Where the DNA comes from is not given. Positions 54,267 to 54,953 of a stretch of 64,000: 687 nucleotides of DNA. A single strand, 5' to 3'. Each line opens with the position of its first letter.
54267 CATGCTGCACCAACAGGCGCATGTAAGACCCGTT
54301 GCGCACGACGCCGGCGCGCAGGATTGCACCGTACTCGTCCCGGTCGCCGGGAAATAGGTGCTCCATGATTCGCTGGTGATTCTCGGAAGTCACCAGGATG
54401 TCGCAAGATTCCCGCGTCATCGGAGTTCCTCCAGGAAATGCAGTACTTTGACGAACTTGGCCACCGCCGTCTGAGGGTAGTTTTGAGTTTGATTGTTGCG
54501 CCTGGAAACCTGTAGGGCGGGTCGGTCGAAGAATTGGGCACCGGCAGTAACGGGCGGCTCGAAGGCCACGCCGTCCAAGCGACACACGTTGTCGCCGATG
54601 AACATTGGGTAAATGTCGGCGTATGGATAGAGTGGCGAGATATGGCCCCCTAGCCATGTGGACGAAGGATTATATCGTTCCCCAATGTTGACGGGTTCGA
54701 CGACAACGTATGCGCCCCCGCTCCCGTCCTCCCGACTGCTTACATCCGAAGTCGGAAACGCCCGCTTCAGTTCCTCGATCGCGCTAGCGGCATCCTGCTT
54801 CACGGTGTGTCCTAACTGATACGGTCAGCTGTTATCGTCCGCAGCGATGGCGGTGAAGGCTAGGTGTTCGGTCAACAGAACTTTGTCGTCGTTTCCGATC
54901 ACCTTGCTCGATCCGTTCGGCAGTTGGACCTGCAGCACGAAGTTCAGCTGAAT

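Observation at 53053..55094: Ubiquitin-like conjugation operon: beta-grasp Ubl, E2-like protein and a JAB::E1 fusion, tightly coupled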

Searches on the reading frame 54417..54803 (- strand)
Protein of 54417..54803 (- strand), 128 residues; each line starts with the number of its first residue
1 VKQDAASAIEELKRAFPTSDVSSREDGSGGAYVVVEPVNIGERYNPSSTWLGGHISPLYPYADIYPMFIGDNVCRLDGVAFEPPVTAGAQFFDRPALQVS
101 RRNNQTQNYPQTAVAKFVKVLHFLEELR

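Call 3: search_protein_families(library=pfam, proteins=[window:54417-54803:-], max_evalue=0.1)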
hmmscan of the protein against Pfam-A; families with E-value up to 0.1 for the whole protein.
window:54417-54803:- (128 aa): 0 families

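Call 4: search_protein_families(library=padloc, proteins=[window:54417-54803:-], max_evalue=0.1)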
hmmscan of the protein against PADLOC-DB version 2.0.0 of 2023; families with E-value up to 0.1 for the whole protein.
window:54417-54803:- (128 aa): 0 families

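Call 5: search_protein_families(library=pfam, proteins=[window:54417-54803:-], max_evalue=10)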
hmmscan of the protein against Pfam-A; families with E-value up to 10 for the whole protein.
window:54417-54803:- (128 aa): 0 families

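Call 6: search_protein_families(library=ncbifam, proteins=[window:54417-54803:-], max_evalue=0.1)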
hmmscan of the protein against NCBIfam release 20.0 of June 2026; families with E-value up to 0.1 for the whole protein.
window:54417-54803:- (128 aa): 0 families

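Call 15: find_homologous_proteins(query=window:54417-54803:-, max_evalue=0.001)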
Query window:54417-54803:- (128 aa): 419 proteins with E <= 0.001 among 429 candidates; the best 120 are listed.
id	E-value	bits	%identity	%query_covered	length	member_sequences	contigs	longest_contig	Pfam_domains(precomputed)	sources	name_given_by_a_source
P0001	1.6e-71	257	91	100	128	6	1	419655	-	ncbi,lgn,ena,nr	ncbi:MAG: hypothetical protein OYM47_18330 [Gemmatimonadota bacterium]|nr:hypothetical protein [Gemm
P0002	1.4e-69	250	88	100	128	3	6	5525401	-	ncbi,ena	-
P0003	2.6e-69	249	86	100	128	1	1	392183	-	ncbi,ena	-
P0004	7.9e-69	248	86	100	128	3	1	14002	-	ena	-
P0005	1.5e-68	247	87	98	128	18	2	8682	-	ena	-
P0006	1.1e-67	244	87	100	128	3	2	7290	-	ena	-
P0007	1.0e-64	235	81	100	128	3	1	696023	-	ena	-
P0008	1.8e-64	234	84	99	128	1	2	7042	-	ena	-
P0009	2.8e-64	233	83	100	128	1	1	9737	-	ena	-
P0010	7.3e-64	232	80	100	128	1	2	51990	-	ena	-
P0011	1.6e-63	231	80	99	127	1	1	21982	-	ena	-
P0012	1.8e-63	231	81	98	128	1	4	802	-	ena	-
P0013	1.3e-62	228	80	99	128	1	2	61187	-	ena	-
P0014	1.5e-62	228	80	100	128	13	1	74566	-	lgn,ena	-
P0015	1.8e-62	227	80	99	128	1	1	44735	-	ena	-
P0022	6.5e-62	226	80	99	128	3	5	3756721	-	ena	-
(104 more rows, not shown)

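Call 18: search_solved_structures(query=A1, max_evalue=10, show_alignments=3)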
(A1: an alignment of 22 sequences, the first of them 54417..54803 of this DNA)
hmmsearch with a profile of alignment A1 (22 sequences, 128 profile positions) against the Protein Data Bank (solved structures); distinct sequences matched with E-value up to 10: 1.
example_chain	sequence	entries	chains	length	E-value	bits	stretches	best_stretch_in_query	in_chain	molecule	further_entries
4u10_A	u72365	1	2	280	0.35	14.6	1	10-65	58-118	Poly-beta-1,6-N-acetyl-D-glucosamine N-deacetylase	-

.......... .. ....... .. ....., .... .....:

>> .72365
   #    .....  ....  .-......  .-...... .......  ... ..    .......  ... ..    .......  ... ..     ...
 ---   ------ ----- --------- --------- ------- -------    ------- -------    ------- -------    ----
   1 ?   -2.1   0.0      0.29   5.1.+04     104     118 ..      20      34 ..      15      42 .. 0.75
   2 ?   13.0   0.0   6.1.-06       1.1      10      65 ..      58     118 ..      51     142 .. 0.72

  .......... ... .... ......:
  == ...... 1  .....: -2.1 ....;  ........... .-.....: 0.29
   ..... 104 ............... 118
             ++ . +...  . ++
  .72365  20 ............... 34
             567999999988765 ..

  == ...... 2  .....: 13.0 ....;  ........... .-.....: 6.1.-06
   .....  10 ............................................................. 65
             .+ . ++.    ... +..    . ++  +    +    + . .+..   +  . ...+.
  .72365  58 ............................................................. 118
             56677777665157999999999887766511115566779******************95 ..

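Call 22: find_related_loci(query=A1, collection=genome_contigs, flank=6000)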
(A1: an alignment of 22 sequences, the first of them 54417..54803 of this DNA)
Query A1 (128 aa) in genome_contigs; peptide patterns used: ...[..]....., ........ (x = any residue, [..] = any of these).
53 stretches matched a pattern; 34 encode a relative of the query (tblastn E <= 1e-3); 34 distinct loci.
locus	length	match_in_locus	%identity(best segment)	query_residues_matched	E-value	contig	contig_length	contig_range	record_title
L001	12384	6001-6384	90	1-128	5e-77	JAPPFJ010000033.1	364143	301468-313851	MAG: Gemmatimonadota bacterium isolate RHO1_bin_28 NODE_12_length_364143_cov_44.277532, whole genome shotgun sequence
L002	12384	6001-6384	85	1-128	1e-74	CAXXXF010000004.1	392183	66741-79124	MAG: Candidatus Latescibacterota bacterium isolate cdc6522c-bbe9-4fa3-a52d-301d393956c9 genome assembly, contig: contig_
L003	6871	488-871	81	1-128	1e-71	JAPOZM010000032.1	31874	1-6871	MAG: Gemmatimonadaceae bacterium isolate COS4_bin_9 NODE_1316_length_31874_cov_31.1861, whole genome shotgun sequence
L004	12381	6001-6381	80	1-127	2e-69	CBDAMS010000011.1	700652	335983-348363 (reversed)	MAG: Candidatus Acidiferrales bacterium isolate a70a2755-dd1d-4f16-90d9-e3fc57cd5574 genome assembly, contig: contig_11,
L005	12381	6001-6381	80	1-127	8e-69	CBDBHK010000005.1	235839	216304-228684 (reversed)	MAG: Acidobacteriota bacterium isolate 99fda0a5-85d9-418a-8fd5-750ac8318952 genome assembly, contig: contig_5, whole gen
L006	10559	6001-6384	80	1-128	1e-68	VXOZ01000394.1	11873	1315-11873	MAG: Chloroflexi bacterium isolate SB0662_bin_44 NODE_4490_length_11873_cov_31.755035, whole genome shotgun sequence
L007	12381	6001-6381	80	1-127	4e-68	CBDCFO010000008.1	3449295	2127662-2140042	MAG: Bryobacterales bacterium isolate 36edf40f-bfcd-40a8-9d79-f36e49b9d440 genome assembly, contig: contig_8, whole geno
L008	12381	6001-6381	80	1-127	1e-67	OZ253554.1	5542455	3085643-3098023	MAG: Terriglobia bacterium isolate 396977cd-f3bc-4a7a-a902-c7514da379ca genome assembly, chromosome: 1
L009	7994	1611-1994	75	1-128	2e-64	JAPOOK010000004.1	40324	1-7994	MAG: Chloroflexota bacterium isolate APA_bin_32 c_000000025407, whole genome shotgun sequence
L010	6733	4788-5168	76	1-127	2e-64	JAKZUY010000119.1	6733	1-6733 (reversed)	MAG: Dehalococcoidia bacterium isolate Langseth_MAG_00097 Langseth_MAG_00097_000000000119, whole genome shotgun sequence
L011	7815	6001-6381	76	1-127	3e-64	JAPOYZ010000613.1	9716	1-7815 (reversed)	MAG: Candidatus Aminicenantes bacterium isolate COS4_bin_49 NODE_5135_length_9716_cov_7.05569, whole genome shotgun sequ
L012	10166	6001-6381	77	1-127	2e-64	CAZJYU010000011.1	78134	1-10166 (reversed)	MAG TPA_asm: uncultured Vicinamibacteraceae bacterium isolate SRP109090_co2_6 genome assembly, contig: NODE_343_length_7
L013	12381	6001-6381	76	1-127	4e-64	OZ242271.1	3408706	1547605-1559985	MAG: Chloroflexota bacterium isolate 28ccf5bf-4595-479e-bad6-f18457ce53ab genome assembly, chromosome: 1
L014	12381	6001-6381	74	1-128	7e-63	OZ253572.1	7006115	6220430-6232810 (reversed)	MAG: Spirochaetia bacterium isolate 72bb51b6-cb5f-447a-8604-6b23f49a98cc genome assembly, chromosome: 1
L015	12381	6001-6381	76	1-127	9e-62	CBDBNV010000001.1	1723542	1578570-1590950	MAG: Tepidiformaceae bacterium isolate 3c820463-a1c9-49a0-8b2b-ff86738c7aa6 genome assembly, contig: contig_1, whole gen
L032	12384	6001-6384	66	1-128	7e-55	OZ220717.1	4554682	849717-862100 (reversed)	MAG: Pseudomonadales bacterium isolate e958075d-7ee5-44b9-87ba-8c9210635fca genome assembly, chromosome: 1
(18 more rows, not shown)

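Call 27: predict_structure(alignment_id=A1)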
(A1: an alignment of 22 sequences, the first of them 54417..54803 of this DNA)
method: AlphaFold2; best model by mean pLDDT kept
length: 128 residues; sequences in the alignment: 22
mean_pLDDT: 38.1   pTM: 0.26
mean pLDDT of the five models: 38.1, 36.0, 34.4, 34.4, 34.1
residues with pLDDT >= 90: 0; 70-90: 0; 50-70: 6; < 50: 122
segments of 3 or more residues with pLDDT < 50: 1-6, 15-128
pLDDT, mean of each block of 10 residues (from residue 1): 47 48 38 35 33 28 38 44 48 44 32 30 29
secondary structure, 60 per line:
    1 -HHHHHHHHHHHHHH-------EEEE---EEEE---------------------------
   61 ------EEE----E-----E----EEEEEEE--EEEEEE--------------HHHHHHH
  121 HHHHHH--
elements in order: H2-15 E23-26 E30-33 E67-69 E85-91 E94-99 H114-126

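Call 28: search_protein_representatives(alignment_id=A1)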
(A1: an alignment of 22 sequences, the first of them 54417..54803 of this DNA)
Query: 22 sequences, 128 profile positions. Proteins with E-value up to 0.001 (for the whole library): 235; up to 1e-10: 153; up to 1e-30: 9. The best 150 are listed.
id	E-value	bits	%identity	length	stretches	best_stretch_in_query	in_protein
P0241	2.1e-62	225.5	-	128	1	1-128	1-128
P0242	3.7e-49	182.6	-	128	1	1-127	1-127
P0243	1.4e-38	148.5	-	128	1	5-126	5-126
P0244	2.5e-36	141.1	-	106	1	25-128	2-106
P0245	2.9e-33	131.3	-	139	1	2-92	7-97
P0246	4.3e-33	130.7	-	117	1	1-91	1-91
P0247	1.0e-31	126.3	-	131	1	1-127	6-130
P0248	1.5e-31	125.7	-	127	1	3-127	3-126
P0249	1.6e-31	125.6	-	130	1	3-127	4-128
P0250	5.0e-29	117.6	-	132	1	3-126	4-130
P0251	2.5e-28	115.3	-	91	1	38-127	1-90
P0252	2.9e-28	115.1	-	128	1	2-126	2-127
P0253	6.4e-28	114.0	-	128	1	1-125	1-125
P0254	4.3e-27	111.3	-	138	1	1-125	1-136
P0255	4.9e-26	107.9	-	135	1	1-125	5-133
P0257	1.1e-25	106.7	-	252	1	2-124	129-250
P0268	2.0e-23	99.5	-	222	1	5-126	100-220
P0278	6.6e-22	94.5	-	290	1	3-125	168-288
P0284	4.6e-21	91.8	-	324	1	1-124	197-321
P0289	4.0e-20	88.8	-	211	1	1-125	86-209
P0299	7.8e-19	84.6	-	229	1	5-125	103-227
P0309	5.7e-18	81.8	-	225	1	3-125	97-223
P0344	2.1e-14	70.3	-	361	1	4-126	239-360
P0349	3.2e-14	69.7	-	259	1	1-125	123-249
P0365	5.5e-13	65.7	-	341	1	2-92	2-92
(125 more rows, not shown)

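Call 29: search_protein_families(library=pfam, proteins=[P0257, P0268, P0278, P0284, P0289, P0299, P0309, P0344, P0349, P0365], max_evalue=0.01)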
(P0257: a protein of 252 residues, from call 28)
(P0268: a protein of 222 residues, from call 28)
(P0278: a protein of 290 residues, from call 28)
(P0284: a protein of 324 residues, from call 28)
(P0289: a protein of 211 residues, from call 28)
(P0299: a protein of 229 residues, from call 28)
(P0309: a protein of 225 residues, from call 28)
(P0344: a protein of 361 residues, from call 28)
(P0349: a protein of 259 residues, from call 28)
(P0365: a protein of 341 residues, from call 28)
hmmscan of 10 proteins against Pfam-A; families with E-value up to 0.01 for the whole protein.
P0257 (252 aa): 1 family
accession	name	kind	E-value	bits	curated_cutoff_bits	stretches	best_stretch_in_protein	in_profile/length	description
PF14452.12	Multi_ubiq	-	4.5e-09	36.8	24.5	1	51-118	1-66/69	Multiubiquitin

P0268 (222 aa): 1 family
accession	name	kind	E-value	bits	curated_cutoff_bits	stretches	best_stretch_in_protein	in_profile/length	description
PF14452.12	Multi_ubiq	-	9.6e-09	35.8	24.5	1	18-85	3-67/69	Multiubiquitin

P0278 (290 aa): 0 families

P0284 (324 aa): 2 families
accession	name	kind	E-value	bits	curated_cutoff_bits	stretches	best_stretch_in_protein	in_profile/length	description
PF14452.12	Multi_ubiq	-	2.6e-13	50.4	24.5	2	27-99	1-67/69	Multiubiquitin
PF13464.11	RodZ_C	-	0.0033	17.8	23.9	0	23-40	45-62/72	RodZ C-terminal domain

P0289 (211 aa): 2 families
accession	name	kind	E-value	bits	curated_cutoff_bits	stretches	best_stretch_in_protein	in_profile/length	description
PF14452.12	Multi_ubiq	-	6.5e-06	26.7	24.5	1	9-68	1-57/69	Multiubiquitin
PF14462.11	Prok-E2_E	-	8.5e-05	22.7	25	1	103-209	13-121/123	Prokaryotic E2 family E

P0299 (229 aa): 0 families

P0309 (225 aa): 1 family
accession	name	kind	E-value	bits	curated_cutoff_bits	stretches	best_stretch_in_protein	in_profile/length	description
PF14452.12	Multi_ubiq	-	0.0034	18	24.5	1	21-80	3-60/69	Multiubiquitin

P0344 (361 aa): 1 family
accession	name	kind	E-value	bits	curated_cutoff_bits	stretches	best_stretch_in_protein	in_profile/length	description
PF14452.12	Multi_ubiq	-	8.3e-06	26.3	24.5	1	158-225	2-68/69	Multiubiquitin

P0349 (259 aa): 1 family
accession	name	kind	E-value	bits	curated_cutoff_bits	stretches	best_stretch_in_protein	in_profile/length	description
PF14452.12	Multi_ubiq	-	1.9e-06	28.4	24.5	0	46-110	1-64/69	Multiubiquitin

P0365 (341 aa): 0 families

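Call 35: search_solved_structures(query=A2, max_evalue=10, show_alignments=3)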
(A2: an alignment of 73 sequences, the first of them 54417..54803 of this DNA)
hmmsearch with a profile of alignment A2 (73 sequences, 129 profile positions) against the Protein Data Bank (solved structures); distinct sequences matched with E-value up to 10: 3.
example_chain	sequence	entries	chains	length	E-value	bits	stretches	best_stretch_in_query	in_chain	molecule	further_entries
9eae_C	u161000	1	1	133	0.07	16.4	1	32-118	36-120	Citrobacter BubB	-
9eav_D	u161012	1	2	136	0.074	16.3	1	32-118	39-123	Citrobacter BubB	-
9nhk_C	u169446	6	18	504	0.6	13.4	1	4-46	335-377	BG505-CH505 Envelope glycoprotein gp120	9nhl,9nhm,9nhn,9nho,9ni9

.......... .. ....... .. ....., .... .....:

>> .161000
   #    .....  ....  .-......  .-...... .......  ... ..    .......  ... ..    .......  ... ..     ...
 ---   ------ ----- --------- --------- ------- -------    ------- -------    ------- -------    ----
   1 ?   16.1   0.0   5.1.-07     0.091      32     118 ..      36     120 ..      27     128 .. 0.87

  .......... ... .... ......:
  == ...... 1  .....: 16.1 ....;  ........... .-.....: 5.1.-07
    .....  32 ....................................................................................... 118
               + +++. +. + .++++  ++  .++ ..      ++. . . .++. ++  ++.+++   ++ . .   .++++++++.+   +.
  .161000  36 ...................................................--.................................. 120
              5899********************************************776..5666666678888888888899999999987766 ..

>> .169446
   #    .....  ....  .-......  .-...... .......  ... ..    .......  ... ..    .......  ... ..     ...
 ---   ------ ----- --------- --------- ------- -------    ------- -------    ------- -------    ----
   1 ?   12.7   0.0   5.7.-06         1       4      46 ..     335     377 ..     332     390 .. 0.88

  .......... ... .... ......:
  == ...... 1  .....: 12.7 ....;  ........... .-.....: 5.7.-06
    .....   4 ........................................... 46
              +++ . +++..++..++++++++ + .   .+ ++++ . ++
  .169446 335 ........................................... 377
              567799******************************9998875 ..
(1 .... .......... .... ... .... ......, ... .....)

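Call 36: search_protein_families(library=pfam, alignment_id=A2, max_evalue=0.01)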
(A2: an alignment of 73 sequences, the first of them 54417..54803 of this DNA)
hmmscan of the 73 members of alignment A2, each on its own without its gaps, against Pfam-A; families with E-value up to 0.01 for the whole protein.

A. member 1, window:54417-54803:- (128 aa): 0 families

B. families by the number of members that match (of 73 scanned): 3 families
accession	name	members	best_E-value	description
PF14462.11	Prok-E2_E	25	1.4e-09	Prokaryotic E2 family E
PF11795.13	DUF3322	1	0.0061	Uncharacterized protein conserved in bacteria N-term (DUF3322)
PF18472.7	HP1451_C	1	0.0083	HP1451 C-terminal domain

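Call 64: find_encoding_contigs(protein=P0022, flank=10000, max_places=4)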
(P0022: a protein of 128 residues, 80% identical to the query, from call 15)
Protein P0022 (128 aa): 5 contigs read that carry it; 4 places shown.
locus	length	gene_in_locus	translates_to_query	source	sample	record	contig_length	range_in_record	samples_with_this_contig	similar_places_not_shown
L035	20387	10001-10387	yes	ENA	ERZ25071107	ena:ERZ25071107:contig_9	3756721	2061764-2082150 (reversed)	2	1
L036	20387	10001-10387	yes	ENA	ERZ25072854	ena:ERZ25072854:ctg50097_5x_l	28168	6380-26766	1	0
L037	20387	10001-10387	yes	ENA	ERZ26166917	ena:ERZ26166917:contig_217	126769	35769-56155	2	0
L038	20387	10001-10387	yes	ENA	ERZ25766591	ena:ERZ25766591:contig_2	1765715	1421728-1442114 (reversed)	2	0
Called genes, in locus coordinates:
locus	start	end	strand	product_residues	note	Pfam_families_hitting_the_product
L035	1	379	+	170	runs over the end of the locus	PF04290:DctQ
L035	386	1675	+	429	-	PF06808:DctM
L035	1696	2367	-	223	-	PF03737:RraA-like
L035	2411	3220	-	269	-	PF00795:CN_hydrolase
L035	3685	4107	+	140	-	PF00903:Glyoxalase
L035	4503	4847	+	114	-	-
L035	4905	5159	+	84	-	PF07927:HicA_toxin (weak)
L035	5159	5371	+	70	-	PF15919:HicB_lk_antitox, PF21748:UPF0150 (weak)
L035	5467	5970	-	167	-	-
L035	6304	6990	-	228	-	PF00106:adh_short, PF01370:Epimerase, PF08659:KR, PF13561:adh_short_C2, PF13579:Glyco_trans_4_4 (faint)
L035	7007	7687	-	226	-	PF00106:adh_short, PF01370:Epimerase (weak), PF13561:adh_short_C2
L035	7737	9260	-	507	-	PF06253:MTTB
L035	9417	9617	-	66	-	-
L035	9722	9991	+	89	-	PF14452:Multi_ubiq (faint)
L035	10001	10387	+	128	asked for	-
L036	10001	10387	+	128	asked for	-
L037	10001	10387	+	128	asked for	-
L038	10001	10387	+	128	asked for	-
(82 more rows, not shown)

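Call 66: find_encoding_contigs(protein=P0268, flank=8000, max_places=3)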
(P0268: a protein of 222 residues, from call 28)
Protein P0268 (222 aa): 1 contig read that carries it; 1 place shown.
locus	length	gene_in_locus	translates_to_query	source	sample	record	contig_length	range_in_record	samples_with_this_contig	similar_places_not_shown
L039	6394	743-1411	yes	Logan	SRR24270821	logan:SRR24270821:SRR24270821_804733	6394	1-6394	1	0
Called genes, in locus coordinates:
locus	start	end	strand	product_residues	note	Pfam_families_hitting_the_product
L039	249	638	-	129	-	PF13443:HTH_26 (weak)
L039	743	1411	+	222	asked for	PF14452:Multi_ubiq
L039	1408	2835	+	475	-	PF00899:ThiF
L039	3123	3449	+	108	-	-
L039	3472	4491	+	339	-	-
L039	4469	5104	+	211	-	PF22769:DCD, PF00692:dUTPase (weak)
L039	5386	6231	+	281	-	-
